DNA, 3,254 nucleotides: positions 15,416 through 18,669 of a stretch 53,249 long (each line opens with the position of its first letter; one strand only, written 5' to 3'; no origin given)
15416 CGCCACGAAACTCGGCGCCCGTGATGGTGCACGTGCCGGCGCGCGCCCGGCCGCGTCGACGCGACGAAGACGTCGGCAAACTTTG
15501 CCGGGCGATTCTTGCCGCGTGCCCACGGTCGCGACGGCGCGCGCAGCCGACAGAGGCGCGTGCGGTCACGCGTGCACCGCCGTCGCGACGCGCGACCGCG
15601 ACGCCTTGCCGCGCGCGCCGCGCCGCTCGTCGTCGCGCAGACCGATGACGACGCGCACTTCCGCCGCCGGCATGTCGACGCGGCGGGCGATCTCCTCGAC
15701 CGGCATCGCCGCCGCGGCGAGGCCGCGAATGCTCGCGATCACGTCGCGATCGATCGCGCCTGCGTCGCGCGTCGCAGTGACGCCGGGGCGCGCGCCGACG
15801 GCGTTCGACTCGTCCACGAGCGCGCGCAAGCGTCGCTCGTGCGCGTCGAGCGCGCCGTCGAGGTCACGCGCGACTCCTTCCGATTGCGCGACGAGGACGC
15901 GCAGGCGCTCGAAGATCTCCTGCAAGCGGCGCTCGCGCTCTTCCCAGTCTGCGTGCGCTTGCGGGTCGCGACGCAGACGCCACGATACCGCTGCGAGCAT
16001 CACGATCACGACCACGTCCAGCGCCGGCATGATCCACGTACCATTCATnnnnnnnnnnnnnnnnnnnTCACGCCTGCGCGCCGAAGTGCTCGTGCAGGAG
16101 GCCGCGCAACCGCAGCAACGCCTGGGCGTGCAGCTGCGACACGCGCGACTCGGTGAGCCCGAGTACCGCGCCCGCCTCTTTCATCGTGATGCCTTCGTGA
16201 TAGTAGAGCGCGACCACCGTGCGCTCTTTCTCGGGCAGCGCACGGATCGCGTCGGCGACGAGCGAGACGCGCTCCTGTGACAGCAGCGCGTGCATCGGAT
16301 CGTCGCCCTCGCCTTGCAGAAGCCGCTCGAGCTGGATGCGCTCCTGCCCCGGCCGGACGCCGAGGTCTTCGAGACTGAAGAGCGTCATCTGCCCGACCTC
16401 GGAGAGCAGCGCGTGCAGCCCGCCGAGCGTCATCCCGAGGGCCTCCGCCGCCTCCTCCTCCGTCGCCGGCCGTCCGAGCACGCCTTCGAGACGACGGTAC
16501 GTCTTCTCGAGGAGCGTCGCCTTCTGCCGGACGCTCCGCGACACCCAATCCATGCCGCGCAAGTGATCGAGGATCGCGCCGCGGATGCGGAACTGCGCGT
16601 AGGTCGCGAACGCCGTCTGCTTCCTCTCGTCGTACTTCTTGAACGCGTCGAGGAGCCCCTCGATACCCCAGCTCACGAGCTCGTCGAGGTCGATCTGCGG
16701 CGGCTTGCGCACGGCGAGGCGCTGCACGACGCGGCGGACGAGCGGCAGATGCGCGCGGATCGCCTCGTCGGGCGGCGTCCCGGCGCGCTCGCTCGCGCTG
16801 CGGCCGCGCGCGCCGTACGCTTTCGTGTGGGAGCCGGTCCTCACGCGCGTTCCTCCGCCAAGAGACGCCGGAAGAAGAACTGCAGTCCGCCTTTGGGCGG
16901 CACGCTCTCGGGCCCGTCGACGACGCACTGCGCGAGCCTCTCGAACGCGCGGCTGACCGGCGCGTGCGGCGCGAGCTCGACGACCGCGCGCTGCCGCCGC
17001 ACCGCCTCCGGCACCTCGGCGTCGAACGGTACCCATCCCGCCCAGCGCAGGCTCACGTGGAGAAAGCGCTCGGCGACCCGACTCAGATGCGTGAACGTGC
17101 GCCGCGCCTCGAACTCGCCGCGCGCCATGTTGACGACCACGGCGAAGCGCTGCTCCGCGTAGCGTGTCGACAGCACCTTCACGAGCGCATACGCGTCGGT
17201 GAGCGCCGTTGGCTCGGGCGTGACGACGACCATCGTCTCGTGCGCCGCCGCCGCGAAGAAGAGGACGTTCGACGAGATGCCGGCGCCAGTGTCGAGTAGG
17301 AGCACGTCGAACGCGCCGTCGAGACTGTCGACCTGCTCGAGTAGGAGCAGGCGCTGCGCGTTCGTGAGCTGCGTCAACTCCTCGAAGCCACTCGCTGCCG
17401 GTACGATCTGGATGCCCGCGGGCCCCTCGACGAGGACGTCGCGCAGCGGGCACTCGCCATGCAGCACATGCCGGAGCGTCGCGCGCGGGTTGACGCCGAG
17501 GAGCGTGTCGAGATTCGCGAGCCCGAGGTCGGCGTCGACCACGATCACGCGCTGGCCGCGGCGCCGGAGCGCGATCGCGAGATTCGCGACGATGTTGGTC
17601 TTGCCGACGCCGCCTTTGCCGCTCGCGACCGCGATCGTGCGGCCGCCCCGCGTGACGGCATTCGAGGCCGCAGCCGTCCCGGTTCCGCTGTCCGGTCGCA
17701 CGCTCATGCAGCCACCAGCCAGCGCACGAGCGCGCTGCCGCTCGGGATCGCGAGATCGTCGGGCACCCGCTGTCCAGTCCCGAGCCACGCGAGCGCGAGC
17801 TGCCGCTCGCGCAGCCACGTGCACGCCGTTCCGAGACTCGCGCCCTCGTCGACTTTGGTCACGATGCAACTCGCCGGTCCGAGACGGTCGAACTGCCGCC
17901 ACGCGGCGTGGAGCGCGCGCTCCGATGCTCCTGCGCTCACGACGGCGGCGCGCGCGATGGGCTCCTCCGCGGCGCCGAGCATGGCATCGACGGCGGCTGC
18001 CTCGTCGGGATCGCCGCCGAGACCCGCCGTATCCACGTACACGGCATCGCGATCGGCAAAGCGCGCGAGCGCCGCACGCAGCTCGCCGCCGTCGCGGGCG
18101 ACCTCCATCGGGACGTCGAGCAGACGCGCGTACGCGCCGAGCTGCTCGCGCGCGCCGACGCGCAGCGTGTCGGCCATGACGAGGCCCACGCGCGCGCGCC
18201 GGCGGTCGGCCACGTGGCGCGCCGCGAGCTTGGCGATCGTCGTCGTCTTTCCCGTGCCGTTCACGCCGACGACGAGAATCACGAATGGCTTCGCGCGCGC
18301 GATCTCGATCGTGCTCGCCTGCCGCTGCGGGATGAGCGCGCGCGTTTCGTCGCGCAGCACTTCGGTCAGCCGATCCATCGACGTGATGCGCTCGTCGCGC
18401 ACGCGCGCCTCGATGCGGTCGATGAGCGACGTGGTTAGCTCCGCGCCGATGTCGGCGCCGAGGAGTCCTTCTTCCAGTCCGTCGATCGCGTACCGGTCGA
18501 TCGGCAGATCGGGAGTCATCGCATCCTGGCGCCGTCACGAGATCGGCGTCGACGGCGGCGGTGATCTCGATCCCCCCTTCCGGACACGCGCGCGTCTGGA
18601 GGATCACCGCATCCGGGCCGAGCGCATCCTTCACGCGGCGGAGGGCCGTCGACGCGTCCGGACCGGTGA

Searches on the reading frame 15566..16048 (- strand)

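Call 27: search_protein_families(library=pfam, proteins=[window:15566-16048:-], max_evalue=0.01)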
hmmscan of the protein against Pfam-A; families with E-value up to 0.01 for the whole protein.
window:15566-16048:- (160 aa): 0 families

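Call 91: search_protein_families(library=pfam, proteins=[window:15566-16048:-], max_evalue=1)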
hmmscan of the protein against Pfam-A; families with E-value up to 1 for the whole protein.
window:15566-16048:- (160 aa): 2 families
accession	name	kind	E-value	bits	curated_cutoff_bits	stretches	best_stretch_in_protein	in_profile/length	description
PF10975.14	DUF2802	-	0.049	14.3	33.5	1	111-138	40-67/68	Protein of unknown function (DUF2802)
PF17782.7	DprA_WH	-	0.056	13.9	22.9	1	110-133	21-44/61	DprA winged helix domain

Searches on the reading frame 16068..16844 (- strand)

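Call 27: search_protein_families(library=pfam, proteins=[window:16068-16844:-], max_evalue=0.01)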
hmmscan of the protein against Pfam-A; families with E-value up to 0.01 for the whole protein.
window:16068-16844:- (258 aa): 6 families
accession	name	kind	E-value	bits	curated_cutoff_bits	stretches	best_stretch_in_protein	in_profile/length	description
PF04545.22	Sigma70_r4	-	1e-16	60.6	24.1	1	199-247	1-49/50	Sigma-70, region 4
PF04542.20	Sigma70_r2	-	1e-12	48.1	24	1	29-100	2-70/71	Sigma-70 region 2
PF08281.18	Sigma70_r4_2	-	9.6e-10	38.4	25.7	1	196-246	4-54/54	Sigma-70, region 4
PF04539.22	Sigma70_r3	-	5.8e-05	23.6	25.3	1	112-159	6-53/78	Sigma-70 region 3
PF13384.12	HTH_23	-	0.00052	20.2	24.6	0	205-239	4-38/50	Homeodomain-like domain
PF22233.2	PhyR_sigma-like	-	0.0035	17.5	27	0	217-243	18-44/50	Response regulator PhyR, sigma-like domain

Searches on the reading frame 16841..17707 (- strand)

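Call 27: search_protein_families(library=pfam, proteins=[window:16841-17707:-], max_evalue=0.01)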
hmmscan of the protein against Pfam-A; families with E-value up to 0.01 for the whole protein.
window:16841-17707:- (288 aa): 11 families
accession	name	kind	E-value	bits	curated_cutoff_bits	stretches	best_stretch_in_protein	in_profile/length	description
PF10609.15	ParA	-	1.9e-19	70.5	27.1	2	23-75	4-56/246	NUBPL iron-transfer P-loop NTPase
PF13614.12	AAA_31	-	3.7e-18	66.5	27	1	23-180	2-165/177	AAA domain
PF01656.29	CbiA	-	2.2e-17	63.6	25.4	1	25-240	1-123/125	CobQ/CobB/MinD/ParA nucleotide binding domain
PF00142.24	Fer4_NifH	-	3.6e-12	46.8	25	1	25-272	3-254/271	4Fe-4S iron sulfur cluster binding proteins, NifH/frxC family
PF06564.18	CBP_BcsQ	-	8.7e-09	35.7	21.3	1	25-168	4-151/234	Cellulose biosynthesis protein BcsQ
PF09140.17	MipZ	-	1.5e-06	28.1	20.7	1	24-194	2-158/262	ATPase MipZ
PF02374.21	ArsA_ATPase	-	6.1e-06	26.1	24.3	1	27-60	5-38/305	Anion-transporting ATPase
PF13604.12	AAA_30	-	0.00041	20.6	27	1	12-57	7-52/191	AAA domain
PF10412.15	TrwB_AAD_bind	-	0.0035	16.7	20.5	1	29-59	21-51/387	Type IV secretion-system coupling protein DNA-binding domain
PF07015.17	VirC1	-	0.0065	16.3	24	0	25-60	4-39/231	VirC1 protein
PF25199.1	nSTAND_NTPase5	-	0.0073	16.6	34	0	19-60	37-79/145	Novel STAND NTPase 5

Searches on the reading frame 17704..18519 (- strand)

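Call 27: search_protein_families(library=pfam, proteins=[window:17704-18519:-], max_evalue=0.01)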
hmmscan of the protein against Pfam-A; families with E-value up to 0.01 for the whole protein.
window:17704-18519:- (271 aa): 7 families
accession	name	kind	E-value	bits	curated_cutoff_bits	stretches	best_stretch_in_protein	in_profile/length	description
PF00448.28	SRP54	-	5.5e-29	101.7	22.7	1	78-268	1-194/196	SRP54-type protein, GTPase domain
PF02881.24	SRP54_N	-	2.3e-07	31.4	22.4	1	7-58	18-74/75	SRP54-type protein, helical bundle domain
PF13401.12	AAA_22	-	0.00013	22.8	27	1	80-159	7-83/130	AAA domain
PF13604.12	AAA_30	-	0.0011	19.1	27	1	66-172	5-104/191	AAA domain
PF13191.12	AAA_16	-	0.0019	19.2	32.6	1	74-182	20-104/167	AAA ATPase domain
PF25199.1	nSTAND_NTPase5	-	0.0025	18.1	34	1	73-118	36-80/145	Novel STAND NTPase 5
PF06414.18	Zeta_toxin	-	0.0055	16.6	22.3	1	73-107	11-42/199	Zeta toxin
